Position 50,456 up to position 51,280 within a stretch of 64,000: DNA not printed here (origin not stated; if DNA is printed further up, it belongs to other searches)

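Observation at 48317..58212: Fae-like formaldehyde-activating enzyme embedded between two Zn-ADHs, an enolase-superfamily enzyme and a Dpp-type ABC importer, with an LLM oxidoreductase downstream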

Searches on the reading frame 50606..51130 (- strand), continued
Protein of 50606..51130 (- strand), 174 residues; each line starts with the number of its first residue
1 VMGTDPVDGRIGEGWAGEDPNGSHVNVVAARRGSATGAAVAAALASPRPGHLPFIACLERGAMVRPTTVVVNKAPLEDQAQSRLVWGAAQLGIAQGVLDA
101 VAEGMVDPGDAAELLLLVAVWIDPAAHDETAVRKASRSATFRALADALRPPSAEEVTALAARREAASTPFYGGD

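Call 79: get_annotated_region(hit=H3, flank=9000)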
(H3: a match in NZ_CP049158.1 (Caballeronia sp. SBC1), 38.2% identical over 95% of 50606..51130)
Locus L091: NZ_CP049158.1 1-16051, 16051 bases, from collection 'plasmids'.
description: Caballeronia sp. SBC1 plasmid pSBC1_2, complete sequence
organism: Caballeronia sp. SBC1 (NCBI taxid 2705548)
taxonomy: Bacteria; Pseudomonadota; Betaproteobacteria; Burkholderiales; Burkholderiaceae; Caballeronia; Caballeronia sp. SBC1
host: -; source: whole organism,soil; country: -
typing (MOB-suite, as given by PLSDB): mobilizable; relaxase MOBP
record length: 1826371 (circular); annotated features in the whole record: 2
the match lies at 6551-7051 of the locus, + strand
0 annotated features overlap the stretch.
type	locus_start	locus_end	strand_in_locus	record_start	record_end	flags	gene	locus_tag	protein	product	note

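Call 81: search_protein_families(library=ncbifam, proteins=[L090:10351-11253:+, L090:11318-12778:+, L090:7979-8962:+, L089:9618-10538:+, L089:6074-7543:-, L089:3699-5162:-, L089:5227-6003:-], max_evalue=1e-10)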
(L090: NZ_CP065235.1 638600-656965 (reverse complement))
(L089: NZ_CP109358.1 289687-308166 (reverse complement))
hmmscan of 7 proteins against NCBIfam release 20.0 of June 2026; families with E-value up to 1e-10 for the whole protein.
L090:10351-11253:+ (300 aa): 10 families
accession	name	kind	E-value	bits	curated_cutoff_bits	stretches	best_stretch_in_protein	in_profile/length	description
TIGR01505.1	tartro_sem_red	equivalog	7.5e-57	192.8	340.75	1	1-289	5-290/291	2-hydroxy-3-oxopropionate reductase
NF008592.0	PRK11559.1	equivalog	4.4e-54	183.8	397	1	1-290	8-294/296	2-hydroxy-3-oxopropionate reductase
TIGR01692.1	HIBADH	equivalog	9.6e-54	182.7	291.6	1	1-264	2-269/288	3-hydroxyisobutyrate dehydrogenase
NF043037.1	ThreonDh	equivalog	1.4e-50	172.4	350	1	1-282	8-287/297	L-threonate dehydrogenase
NF012005.0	PRK15461.1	equivalog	2e-42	145.4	348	1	1-267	7-271/298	sulfolactaldehyde 3-reductase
NF011633.0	PRK15059.1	equivalog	5.6e-35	120.9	451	1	1-263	6-264/292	2-hydroxy-3-oxopropionate reductase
NF007161.0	PRK09599.1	subfamily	1.3e-18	67.3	271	1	1-183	6-189/302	NADP-dependent phosphogluconate dehydrogenase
TIGR00872.1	gnd_rel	equivalog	2.8e-13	49.8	297.2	1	1-194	6-198/299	phosphogluconate dehydrogenase (NAD(+)-dependent, decarboxylating)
NF006765.0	PRK09287.1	equivalog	1.2e-12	47.5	413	1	1-184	9-200/476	NADP-dependent phosphogluconate dehydrogenase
TIGR00873.1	gnd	equivalog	3.1e-11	42.8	426.7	1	1-186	5-198/467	decarboxylating NADP(+)-dependent phosphogluconate dehydrogenase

L090:11318-12778:+ (486 aa): 38 families (the best 25 are shown)
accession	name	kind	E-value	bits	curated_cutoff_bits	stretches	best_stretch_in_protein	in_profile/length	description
TIGR01780.1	SSADH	subfamily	3e-158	527.4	646.35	1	32-479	1-448/448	succinate-semialdehyde dehydrogenase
NF008415.0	PRK11241.1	equivalog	7.8e-148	493.1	828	1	17-484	13-481/482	NADP-dependent succinate-semialdehyde dehydrogenase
NF010000.0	PRK13473.1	subfamily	3.5e-118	395.3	615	1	26-483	15-472/475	aminobutyraldehyde dehydrogenase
TIGR01804.1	BADH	equivalog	2.6e-114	382.3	668.6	1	26-478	11-466/467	betaine-aldehyde dehydrogenase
NF006916.0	PRK09407.1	equivalog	2.8e-110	369.4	521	1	28-482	34-491/526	succinic semialdehyde dehydrogenase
NF009725.0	PRK13252.1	equivalog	5e-110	368.2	593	1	26-486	20-482/488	betaine-aldehyde dehydrogenase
TIGR02299.1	HpaE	equivalog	1.7e-108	363.3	638.35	1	18-485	4-478/488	5-carboxymethyl-2-hydroxymuconate semialdehyde dehydrogenase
NF006915.0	PRK09406.1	equivalog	4.5e-106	355.4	730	1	34-479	7-452/457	NADP-dependent succinic semialdehyde dehydrogenase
NF045735.1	PaDhStyDPseudo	equivalog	9.2e-105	351.1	850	1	16-482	4-480/483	phenylacetaldehyde dehydrogenase StyD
TIGR03216.1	OH_muco_semi_DH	equivalog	1.8e-99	333.5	693.25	1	19-483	5-479/481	2-hydroxymuconic semialdehyde dehydrogenase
NF042989.1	AldDh_AldH_Clos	equivalog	1.2e-98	330.9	800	1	34-479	7-453/458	aldehyde dehydrogenase AldH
NF045736.1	PaDhStyDRhodo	equivalog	1e-96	324.3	800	1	17-479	5-473/479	phenylacetaldehyde dehydrogenase StyD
NF007497.0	PRK10090.1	equivalog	3.4e-94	316.3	500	1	27-481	21-475/480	aldehyde dehydrogenase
NF052305.1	DioxValDhHalo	equivalog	1.5e-92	311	750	1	18-479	8-477/483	2,5-dioxovalerate dehydrogenase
NF040648.1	lactal_redase_Meth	equivalog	1.5e-90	304.5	650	1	18-482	2-461/463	lactaldehyde dehydrogenase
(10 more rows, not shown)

L090:7979-8962:+ (327 aa): 1 family
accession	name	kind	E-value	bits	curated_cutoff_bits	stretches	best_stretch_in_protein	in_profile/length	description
NF049931.1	GlyBetbindOsmF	equivalog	1e-54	185.6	400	1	52-326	4-282/283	glycine betaine ABC transporter substrate-binding protein OsmF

L089:9618-10538:+ (306 aa): 8 families
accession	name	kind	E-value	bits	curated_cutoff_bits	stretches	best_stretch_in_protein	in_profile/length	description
NF008592.0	PRK11559.1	equivalog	1e-55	189.1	397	1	1-292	3-291/296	2-hydroxy-3-oxopropionate reductase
TIGR01692.1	HIBADH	equivalog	1.7e-55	188.5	291.6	1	5-272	1-272/288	3-hydroxyisobutyrate dehydrogenase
TIGR01505.1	tartro_sem_red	equivalog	1.3e-53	182.2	340.75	1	3-292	2-288/291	2-hydroxy-3-oxopropionate reductase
NF012005.0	PRK15461.1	equivalog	2.5e-49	168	348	1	2-272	3-271/298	sulfolactaldehyde 3-reductase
NF043037.1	ThreonDh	equivalog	2.5e-47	161.7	350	1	2-273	4-273/297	L-threonate dehydrogenase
NF011633.0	PRK15059.1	equivalog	6.5e-37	127.3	451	1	1-270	1-266/292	2-hydroxy-3-oxopropionate reductase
NF007161.0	PRK09599.1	subfamily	4e-20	72.2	271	1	1-183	1-184/302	NADP-dependent phosphogluconate dehydrogenase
TIGR00872.1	gnd_rel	equivalog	8.9e-15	54.7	297.2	1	1-197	1-196/299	phosphogluconate dehydrogenase (NAD(+)-dependent, decarboxylating)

L089:6074-7543:- (489 aa): 39 families (the best 25 are shown)
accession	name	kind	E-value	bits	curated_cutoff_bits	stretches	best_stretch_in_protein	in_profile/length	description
TIGR01780.1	SSADH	subfamily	7.8e-169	562.3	646.35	1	33-479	1-447/448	succinate-semialdehyde dehydrogenase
NF008415.0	PRK11241.1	equivalog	1.5e-156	521.9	828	1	16-484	13-480/482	NADP-dependent succinate-semialdehyde dehydrogenase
NF010000.0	PRK13473.1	subfamily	5.1e-118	394.7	615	1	15-482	4-470/475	aminobutyraldehyde dehydrogenase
TIGR01804.1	BADH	equivalog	7.2e-118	394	668.6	1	17-478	1-465/467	betaine-aldehyde dehydrogenase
NF009725.0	PRK13252.1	equivalog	1.2e-115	386.8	593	1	13-485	6-480/488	betaine-aldehyde dehydrogenase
NF045735.1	PaDhStyDPseudo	equivalog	2.9e-113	379.1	850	1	15-483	4-480/483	phenylacetaldehyde dehydrogenase StyD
TIGR02299.1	HpaE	equivalog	1.8e-111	373.2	638.35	1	16-484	3-476/488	5-carboxymethyl-2-hydroxymuconate semialdehyde dehydrogenase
NF006916.0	PRK09407.1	equivalog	3.1e-111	372.6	521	1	23-484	28-492/526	succinic semialdehyde dehydrogenase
NF007497.0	PRK10090.1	equivalog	7e-111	371.3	500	1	14-482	7-475/480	aldehyde dehydrogenase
NF006915.0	PRK09406.1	equivalog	4.1e-108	362.2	730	1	33-479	5-451/457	NADP-dependent succinic semialdehyde dehydrogenase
NF042989.1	AldDh_AldH_Clos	equivalog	2.2e-102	343.1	800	1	33-479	5-452/458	aldehyde dehydrogenase AldH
NF045736.1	PaDhStyDRhodo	equivalog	2.8e-101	339.4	800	1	14-481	3-474/479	phenylacetaldehyde dehydrogenase StyD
TIGR03216.1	OH_muco_semi_DH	equivalog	3e-101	339.4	693.25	1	17-484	4-479/481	2-hydroxymuconic semialdehyde dehydrogenase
NF052305.1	DioxValDhHalo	equivalog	7.2e-100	335.1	750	1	15-476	6-473/483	2,5-dioxovalerate dehydrogenase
NF040792.1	glyc_ald_dh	equivalog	7.1e-96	322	760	1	16-485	3-474/488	D-glyceraldehyde dehydrogenase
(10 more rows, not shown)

L089:3699-5162:- (487 aa): 4 families
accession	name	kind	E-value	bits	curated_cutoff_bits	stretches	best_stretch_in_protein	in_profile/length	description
TIGR00387.1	glcD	equivalog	3.9e-37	128.1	567.9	1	63-480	5-412/413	glycolate oxidase subunit GlcD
NF008408.0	PRK11230.1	equivalog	1.2e-24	86.7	897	1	7-266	15-264/499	glycolate oxidase subunit GlcD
NF049975.1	2HglutDHaseYdiJ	equivalog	5.9e-22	77.3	1350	1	55-198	51-195/1018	D-2-hydroxyglutarate dehydrogenase YdiJ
NF008439.0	PRK11282.1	equivalog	1.1e-15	57.4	284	1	72-230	15-172/358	glycolate oxidase subunit GlcE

L089:5227-6003:- (258 aa): 195 families (the best 25 are shown)
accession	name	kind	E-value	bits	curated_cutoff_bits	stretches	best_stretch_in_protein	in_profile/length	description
NF005390.0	PRK06935.1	equivalog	4e-104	347.6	369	1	2-258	2-258/258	2-dehydro-3-deoxy-D-gluconate 5-dehydrogenase KduD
TIGR01832.1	kduD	equivalog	7.1e-87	291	338.85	1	11-258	1-248/248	2-dehydro-3-deoxy-D-gluconate 5-dehydrogenase KduD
NF006528.0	PRK08993.1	subfamily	1.3e-73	247.5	430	1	9-258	4-253/253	2-dehydro-3-deoxy-D-gluconate 5-dehydrogenase KduD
NF006070.0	PRK08213.1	subfamily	1.5e-62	211.4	279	1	8-256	5-257/259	gluconate 5-dehydrogenase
NF005488.0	PRK07097.1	equivalog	4.4e-62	209.6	369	1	8-256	3-258/266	gluconate 5-dehydrogenase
TIGR01830.1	3oxo_ACP_reduc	equivalog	5e-61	206.4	297.75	1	18-254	1-237/239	3-oxoacyl-[acyl-carrier-protein] reductase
NF005983.0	PRK08085.1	equivalog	9.7e-61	205.6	408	1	8-257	2-252/254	gluconate 5-dehydrogenase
NF004778.0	PRK06124.1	equivalog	1e-60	205.3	303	1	9-258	5-255/256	SDR family oxidoreductase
NF005711.0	PRK07523.1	subfamily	1.1e-60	205.3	413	1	8-255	3-251/255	SDR family oxidoreductase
NF004198.0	PRK05653.1-3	equivalog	1e-58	198.7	296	1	12-256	4-247/248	3-oxoacyl-ACP reductase FabG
NF005559.1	PRK07231.1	subfamily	3e-58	197.3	215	1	13-257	2-249/249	glucose 1-dehydrogenase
TIGR01963.1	PHB_DH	subfamily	2.6e-57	194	307.05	1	16-257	2-254/255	3-hydroxybutyrate dehydrogenase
NF009466.0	PRK12826.1-2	subfamily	4.7e-55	186.7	222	1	16-255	4-244/248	3-oxoacyl-ACP reductase FabG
NF005309.0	PRK06841.1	subfamily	1.9e-54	184.9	286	1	8-257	8-254/255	GolD/DthD family dehydrogenase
NF009093.0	PRK12429.1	subfamily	4.4e-54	183.5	258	1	13-257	3-258/259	3-hydroxybutyrate dehydrogenase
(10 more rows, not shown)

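Call 84: find_encoding_contigs(protein=P0136, flank=8000, max_places=2)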
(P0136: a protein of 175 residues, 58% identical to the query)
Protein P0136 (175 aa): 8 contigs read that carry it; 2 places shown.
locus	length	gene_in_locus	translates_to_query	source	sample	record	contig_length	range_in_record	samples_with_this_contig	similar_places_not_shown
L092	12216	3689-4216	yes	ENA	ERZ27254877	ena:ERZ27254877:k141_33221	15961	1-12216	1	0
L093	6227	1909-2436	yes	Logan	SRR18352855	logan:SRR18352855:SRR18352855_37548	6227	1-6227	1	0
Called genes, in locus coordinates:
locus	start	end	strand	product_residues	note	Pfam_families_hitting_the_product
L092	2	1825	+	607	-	?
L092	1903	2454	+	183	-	PF18955:DUF5698, PF10035:DUF2179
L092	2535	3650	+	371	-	PF08240:ADH_N, PF00107:ADH_zinc_N, PF13602:ADH_zinc_N_2 (weak)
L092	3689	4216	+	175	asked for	PF08714:Fae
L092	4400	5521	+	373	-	PF00005:ABC_tran, PF13304:AAA_21 (weak), PF00571:CBS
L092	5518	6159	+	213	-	PF00528:BPD_transp_1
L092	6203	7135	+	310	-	PF04069:OpuAC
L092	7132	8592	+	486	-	PF00171:Aldedh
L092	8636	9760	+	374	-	PF08240:ADH_N, PF00107:ADH_zinc_N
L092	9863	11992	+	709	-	PF02743:dCache_1, PF00989:PAS, PF08448:PAS_4, PF13426:PAS_9, PF00512:HisKA, PF02518:HATPase_c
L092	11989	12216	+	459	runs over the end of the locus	PF00072:Response_reg, PF00158:Sigma54_activat, PF14532:Sigma54_activ_2, PF00004:AAA (weak), PF07724:AAA_2 (weak), PF07728:AAA_5, PF25601:AAA_lid_14, PF02954:HTH_8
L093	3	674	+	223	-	?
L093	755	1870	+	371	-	PF08240:ADH_N, PF00107:ADH_zinc_N, PF13602:ADH_zinc_N_2 (weak)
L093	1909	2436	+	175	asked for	PF08714:Fae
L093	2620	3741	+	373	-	PF00005:ABC_tran, PF13304:AAA_21 (weak), PF00571:CBS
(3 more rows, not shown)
